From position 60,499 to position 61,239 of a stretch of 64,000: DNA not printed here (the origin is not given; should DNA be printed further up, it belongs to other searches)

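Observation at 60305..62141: Tandem pair of Tae4/CHAP-like papain-fold amidases flanked by signal-peptide proteins: candidate effector-immunity island next to folD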

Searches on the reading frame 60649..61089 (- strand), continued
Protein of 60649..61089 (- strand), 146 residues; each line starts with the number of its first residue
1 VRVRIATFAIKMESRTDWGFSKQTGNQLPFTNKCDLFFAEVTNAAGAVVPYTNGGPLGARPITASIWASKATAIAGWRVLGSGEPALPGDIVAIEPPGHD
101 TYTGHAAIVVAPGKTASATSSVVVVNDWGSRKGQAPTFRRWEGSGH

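Call 38: search_protein_families(library=pfam, proteins=[L020:2306-4864:+, L020:4780-5820:+, L020:6290-6781:+, L020:6778-7434:+, L020:7616-8488:+, L020:8472-8915:+, L020:8970-9569:+, L020:9566-10513:+, L020:10510-11076:+, L014:9047-10474:+], max_evalue=0.01)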
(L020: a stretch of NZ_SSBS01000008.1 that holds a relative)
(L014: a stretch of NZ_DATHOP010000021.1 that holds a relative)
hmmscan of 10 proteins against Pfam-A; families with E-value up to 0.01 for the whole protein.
L020:2306-4864:+ (852 aa): 0 families

L020:4780-5820:+ (346 aa): 0 families

L020:6290-6781:+ (163 aa): 1 family
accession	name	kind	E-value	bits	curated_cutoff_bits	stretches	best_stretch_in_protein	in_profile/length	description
PF09619.16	YscW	-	1.1e-05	26.1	22.6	1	73-148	18-97/107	Type III secretion system lipoprotein chaperone (YscW)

L020:6778-7434:+ (218 aa): 11 families
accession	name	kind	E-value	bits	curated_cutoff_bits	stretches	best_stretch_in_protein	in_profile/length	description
PF06325.19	PrmA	-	4.3e-15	56.4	22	1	82-153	162-235/296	Ribosomal protein L11 methyltransferase (PrmA)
PF10294.15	Methyltransf_16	-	2.5e-11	44.1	21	1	62-168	21-145/174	Lysine methyltransferase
PF05175.20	MTS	-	1.2e-08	35.2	23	1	76-149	27-104/170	Methyltransferase small domain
PF13489.12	Methyltransf_23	-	1.4e-07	31.9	27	1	71-181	11-123/164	Methyltransferase domain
PF13649.12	Methyltransf_25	-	8.8e-07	30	27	1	85-154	1-74/97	Methyltransferase domain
PF08242.18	Methyltransf_12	-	6.8e-06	27.2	30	1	86-156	1-78/98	Methyltransferase domain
PF03602.21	Cons_hypoth95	-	1.5e-05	25.2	24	1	80-130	40-90/182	Conserved hypothetical protein 95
PF13847.12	Methyltransf_31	-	2.5e-05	24.5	27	1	82-161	4-89/145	Methyltransferase domain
PF08241.18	Methyltransf_11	-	4.6e-05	24.4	21.2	1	86-154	1-71/95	Methyltransferase domain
PF02475.24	TRM5-TYW2_MTfase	-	0.00048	20.5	28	1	82-131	37-87/164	TRM5/TYW2 methyltransferase domain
PF02005.22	TRM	-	0.0027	17.4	27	1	79-133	47-103/376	N2,N2-dimethylguanosine tRNA methyltransferase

L020:7616-8488:+ (290 aa): 15 families
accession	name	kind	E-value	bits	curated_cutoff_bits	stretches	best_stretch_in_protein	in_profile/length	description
PF00085.26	Thioredoxin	-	2.6e-26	92.1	23.5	1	11-108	5-100/103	Thioredoxin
PF14561.12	TPR_20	-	1.8e-25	89.5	25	1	202-290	2-90/90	Tetratricopeptide repeat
PF14559.12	TPR_19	-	2.8e-15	56.8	25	1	131-196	2-68/68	Tetratricopeptide repeat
PF12895.13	ANAPC3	-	4.9e-10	40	27.2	1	110-179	13-81/82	Anaphase-promoting complex, cyclosome, subunit 3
PF13098.12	Thioredoxin_2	-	1e-07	32.7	27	1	26-109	5-104/104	Thioredoxin-like domain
PF13905.12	Thioredoxin_8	-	7.9e-07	29.8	27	1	26-67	1-44/94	Thioredoxin-like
PF13431.12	TPR_17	-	1.9e-06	28.1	24.4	0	215-242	6-33/34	Tetratricopeptide repeat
PF23914.1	TPR_CcmH_CycH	-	7.4e-06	26.3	42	0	132-180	99-147/158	Cytochrome c-type biogenesis protein H TPR domain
PF07721.20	TPR_4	-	0.00017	22.3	27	0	156-178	3-25/26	Tetratricopeptide repeat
PF13428.12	TPR_14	-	0.00071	20.5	23.5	0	127-162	8-43/44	Tetratricopeptide repeat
PF25060.1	ARM_TT21_2nd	-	0.00098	19.1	27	0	106-165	208-267/270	Tetratricopeptide repeat protein 21 second ARM domain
PF07719.23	TPR_2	-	0.0014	19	27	0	124-152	5-33/34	Tetratricopeptide repeat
PF00578.27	AhpC-TSA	-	0.0017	18.7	26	1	10-67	9-68/124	AhpC/TSA family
PF13432.12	TPR_16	-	0.0028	18.5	32.7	0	125-179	2-56/65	Tetratricopeptide repeat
PF13899.12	Thioredoxin_7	-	0.0056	17.2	27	0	26-44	17-35/83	Thioredoxin-like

L020:8472-8915:+ (147 aa): 0 families

L020:8970-9569:+ (199 aa): 1 family
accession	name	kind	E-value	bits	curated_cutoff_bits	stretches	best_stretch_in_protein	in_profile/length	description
PF05488.18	PAAR_motif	-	2e-14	54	27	1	17-86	2-67/70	PAAR motif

L020:9566-10513:+ (315 aa): 1 family
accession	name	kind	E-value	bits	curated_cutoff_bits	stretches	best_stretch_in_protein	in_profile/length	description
PF05257.22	CHAP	-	0.00022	22.1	26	1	189-268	10-66/81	CHAP domain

L020:10510-11076:+ (188 aa): 0 families

L014:9047-10474:+ (475 aa): 0 families

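Call 47: predict_structure(alignment_id=A2)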
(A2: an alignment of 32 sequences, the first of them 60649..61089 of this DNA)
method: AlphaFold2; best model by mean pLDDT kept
length: 146 residues; sequences in the alignment: 32
mean_pLDDT: 90.7   pTM: 0.86
mean pLDDT of the five models: 90.7, 88.8, 88.7, 87.5, 87.3
residues with pLDDT >= 90: 106; 70-90: 34; 50-70: 5; < 50: 1
segments of 3 or more residues with pLDDT < 50: none
pLDDT, mean of each block of 10 residues (from residue 1): 97 96 89 91 94 82 93 95 96 79 89 95 90 91 76
secondary structure, 60 per line:
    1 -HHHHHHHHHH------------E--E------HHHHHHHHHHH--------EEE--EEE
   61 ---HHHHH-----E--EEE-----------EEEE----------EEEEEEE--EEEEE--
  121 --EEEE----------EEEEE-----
elements in order: H2-11 H34-44 E53-55 E58-60 H64-68 E77-79 E91-94 E105-111 E114-118 E123-126 E137-141

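Call 53: fold_search(model_id=the predicted structure, library=pdb)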
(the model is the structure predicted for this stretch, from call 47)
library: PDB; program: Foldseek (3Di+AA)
matches with E <= 10: 344; with E <= 0.001: 3
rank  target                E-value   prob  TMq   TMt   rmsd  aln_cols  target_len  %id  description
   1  6bim                  1.8e-04  1.00  0.64  0.36   4.0       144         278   15  Structure of NlpC1 from Trichomonas vaginalis (released 2018-11-07)
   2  6biq_A                3.3e-04  1.00  0.57  0.33   5.5       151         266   14  Structure of NlpC2 from Trichomonas vaginalis (released 2018-11-07)
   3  4hz9_A                8.0e-04  1.00  0.51  0.61   5.1       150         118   15  Crystal structure of the type VI native effector-immunity complex Tae3-Tai3 from Ralstonia pickettii (released 2013-08-21)
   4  6biq_D                1.1e-03  1.00  0.61  0.37   4.5       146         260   16  Structure of NlpC2 from Trichomonas vaginalis (released 2018-11-07)
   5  6biq_B                1.3e-03  1.00  0.61  0.36   4.4       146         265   16  Structure of NlpC2 from Trichomonas vaginalis (released 2018-11-07)
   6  8tw1                  1.9e-03  1.00  0.57  0.34   5.5       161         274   15  Crystal structure of Lys2972, a phage endolysin targeting Streptococcus thermophilus (released 2024-03-27)
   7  7cfl_A                2.7e-03  1.00  0.51  0.58   5.7       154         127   15  X-ray structure of autolysin Acd24020 catalytic domain from Clostridium difficile (released 2020-11-25)
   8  3i86_B                3.2e-03  1.00  0.50  0.53   5.6       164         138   16  Crystal structure of the P60 Domain from M. avium subspecies paratuberculosis antigen MAP1204 (released 2010-07-21)
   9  8v3w_H                3.4e-03  1.00  0.51  0.15   5.6       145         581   14  CryoEM Structure of Diffocin - precontracted - Baseplate - focused refinement on triplex region (released 2024-08-28)
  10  8i2e_B                6.1e-03  1.00  0.54  0.65   5.0       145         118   18  Crystal structure of Bacillus subtilis LytE in complex with IseA (released 2023-04-05)
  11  4hzb_A                6.1e-03  1.00  0.52  0.63   4.6       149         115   16  Crystal structure of the type VI SeMet effector-immunity complex Tae3-Tai3 from Ralstonia pickettii (released 2013-08-21)
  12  9ubf_A                7.8e-03  1.00  0.56  0.65   4.0       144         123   15  X-ray structure of Clostridioides difficile autolysin Acd33800 catalytic domain (released 2025-10-15)
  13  8i2d                  9.4e-03  1.00  0.52  0.63   5.2       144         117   18  Crystal structure of Bacillus subtilis LytE (released 2023-04-19)
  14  8aud_A                9.4e-03  1.00  0.52  0.24   5.7       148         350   16  Structure of peptidoglycan hydrolase Cg1735 from Corynebacterium glutamicum, orthorhombic crystal form (released 2023-01-18)
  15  8xup_F                9.4e-03  0.99  0.55  0.58   4.3       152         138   15  Crystal structure of lipoprotein NlpI in complex with MepS (released 2024-06-05)
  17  4xcm_B                1.3e-02  1.00  0.56  0.40   4.1       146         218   20  Crystal structure of the putative NlpC/P60 D,L endopeptidase from T. thermophilus (released 2015-01-14)
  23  3gt2                  2.3e-02  0.98  0.54  0.57   5.0       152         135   15  Crystal Structure of the P60 Domain from M. avium paratuberculosis Antigen MAP1272c (released 2010-04-07)
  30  3h41                  3.8e-02  0.98  0.57  0.30   5.3       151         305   13  CRYSTAL STRUCTURE OF A NLPC/P60 FAMILY PROTEIN (BCE_2878) FROM BACILLUS CEREUS ATCC 10987 AT 1.79 A RESOLUTION (released 2009-05-05)
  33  4xcm_A                4.0e-02  0.99  0.55  0.47   4.0       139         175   16  Crystal structure of the putative NlpC/P60 D,L endopeptidase from T. thermophilus (released 2015-01-14)
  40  4fdy_A                6.3e-02  0.95  0.54  0.30   5.3       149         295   17  Crystal structure of a similar to lipoprotein, NLP/P60 family (SAV0400) from Staphylococcus aureus subsp. aureus Mu50  (released 2012-07-25)
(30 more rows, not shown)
